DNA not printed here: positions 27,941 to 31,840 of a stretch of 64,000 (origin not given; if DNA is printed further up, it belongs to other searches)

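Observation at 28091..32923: Membrane sensor adenylyl cyclase combining polytopic TM domains, PAS and a single class-III domain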

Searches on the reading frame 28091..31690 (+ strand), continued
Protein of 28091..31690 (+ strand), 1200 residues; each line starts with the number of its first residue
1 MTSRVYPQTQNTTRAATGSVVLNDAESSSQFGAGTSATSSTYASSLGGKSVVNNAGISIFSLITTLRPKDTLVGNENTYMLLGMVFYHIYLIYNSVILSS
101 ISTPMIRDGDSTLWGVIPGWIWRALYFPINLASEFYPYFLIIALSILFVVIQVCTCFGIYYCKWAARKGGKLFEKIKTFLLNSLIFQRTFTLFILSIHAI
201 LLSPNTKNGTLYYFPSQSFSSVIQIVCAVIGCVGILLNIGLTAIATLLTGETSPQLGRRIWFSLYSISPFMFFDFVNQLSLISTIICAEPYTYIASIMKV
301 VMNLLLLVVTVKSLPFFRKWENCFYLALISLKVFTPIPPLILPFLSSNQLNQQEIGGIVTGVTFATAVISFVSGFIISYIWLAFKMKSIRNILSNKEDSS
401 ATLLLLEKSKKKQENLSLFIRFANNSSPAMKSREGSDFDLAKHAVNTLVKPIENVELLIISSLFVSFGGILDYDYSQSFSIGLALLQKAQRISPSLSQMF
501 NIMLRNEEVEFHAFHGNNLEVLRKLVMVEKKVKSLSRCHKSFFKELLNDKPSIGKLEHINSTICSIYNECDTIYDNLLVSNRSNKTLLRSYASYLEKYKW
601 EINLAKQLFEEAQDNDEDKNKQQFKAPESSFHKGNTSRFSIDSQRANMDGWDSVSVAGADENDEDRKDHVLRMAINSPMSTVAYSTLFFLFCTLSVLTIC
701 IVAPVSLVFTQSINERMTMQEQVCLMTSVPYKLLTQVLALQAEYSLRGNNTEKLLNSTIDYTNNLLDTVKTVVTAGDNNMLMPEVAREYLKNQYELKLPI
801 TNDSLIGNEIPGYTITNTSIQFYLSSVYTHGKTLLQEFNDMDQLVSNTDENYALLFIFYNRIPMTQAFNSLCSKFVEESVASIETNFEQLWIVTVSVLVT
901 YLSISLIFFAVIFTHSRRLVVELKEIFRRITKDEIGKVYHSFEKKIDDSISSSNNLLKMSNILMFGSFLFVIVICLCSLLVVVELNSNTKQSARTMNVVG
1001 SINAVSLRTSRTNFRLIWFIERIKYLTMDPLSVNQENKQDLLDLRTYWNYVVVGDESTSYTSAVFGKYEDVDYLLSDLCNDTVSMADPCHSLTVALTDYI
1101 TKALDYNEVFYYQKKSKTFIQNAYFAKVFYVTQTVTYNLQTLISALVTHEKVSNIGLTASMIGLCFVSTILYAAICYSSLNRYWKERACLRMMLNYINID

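Call 60: fold_search(model_id=the predicted structure, library=pdb)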
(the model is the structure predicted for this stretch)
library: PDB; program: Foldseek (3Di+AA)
matches with E <= 10: 169; with E <= 0.001: 0
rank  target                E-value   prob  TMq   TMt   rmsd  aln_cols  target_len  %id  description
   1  9rtt_Q                3.6e-03  0.63  0.08  0.10  44.2      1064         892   10  Activated Elongation Complex with IWS1 and ELOF1 (released 2025-09-03)
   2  2y4t_A                1.3e-01  0.51  0.09  0.18  26.3       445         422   14  Crystal structure of the human co-chaperone P58(IPK) (released 2011-08-10)
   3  6kzp                  2.1e-01  0.07  0.06  0.07  49.6      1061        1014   10  calcium channel-ligand (released 2019-12-18)
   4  8bda_E                2.5e-01  0.12  0.10  0.09  39.6      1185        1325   10  IFTA complex in anterograde intraflagellar transport trains (Chlamydomonas reinhardtii) (released 2023-01-11)
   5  1st6                  3.0e-01  0.08  0.07  0.08  49.0      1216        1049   10  Crystal structure of a cytoskeletal protein (released 2004-08-03)
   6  6rrk_B                3.4e-01  0.30  0.11  0.21  18.3       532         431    9  Crystal structure of the central region of human cohesin subunit STAG1 in complex with RAD21 peptide (released 2019-06-26)
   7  1tr2_A                4.1e-01  0.09  0.09  0.10  50.0      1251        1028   10  Crystal structure of human full-length vinculin (residues 1-1066) (released 2005-11-15)
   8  7dkh_A                4.3e-01  0.08  0.08  0.09  40.7      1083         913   10  Crystal structure of the Ctr9/Paf1/Cdc73/Rtf1 quaternary complex (released 2021-11-24)
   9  2y4u                  4.6e-01  0.28  0.09  0.18  22.6       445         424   12  Crystal structure of human P58(IPK) in space group P312 (released 2011-08-10)
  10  9b31_A                5.0e-01  0.13  0.10  0.11  36.8       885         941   11  Cryo-EM structure of yeast (Nap1)2-Kap114-H2A-H2B (released 2024-11-27)
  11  7uxc_A                5.2e-01  0.05  0.08  0.06  44.6      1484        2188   10  cryo-EM structure of the mTORC1-TFEB-Rag-Ragulator complex with symmetry expansion (released 2022-11-30)
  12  8oui_C                5.6e-01  0.07  0.06  0.12  31.9       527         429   11  Complex of ASCT2 with Suppressyn (released 2024-05-01)
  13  7y4i_B                5.8e-01  0.25  0.09  0.12  24.2       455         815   12  Crystal structure of SPINDLY in complex with GDP (released 2022-12-07)
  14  6q6g_J                6.5e-01  0.13  0.08  0.15  28.1       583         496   13  Cryo-EM structure of the APC/C-Cdc20-Cdk2-cyclinA2-Cks2 complex, the D1 box class (released 2019-09-11)
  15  5dse_A                7.0e-01  0.14  0.09  0.15  31.0       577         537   12  Crystal Structure of the TTC7B/Hyccin Complex (released 2015-12-02)
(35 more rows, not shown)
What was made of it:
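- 29219..29965 (+): Cytosolic helical-repeat (TPR-like) domain, aa 377-625, including the Pfam TPR_TmcB match at 520-621. Weak TPR protein matches appear in Foldseek (call 60).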
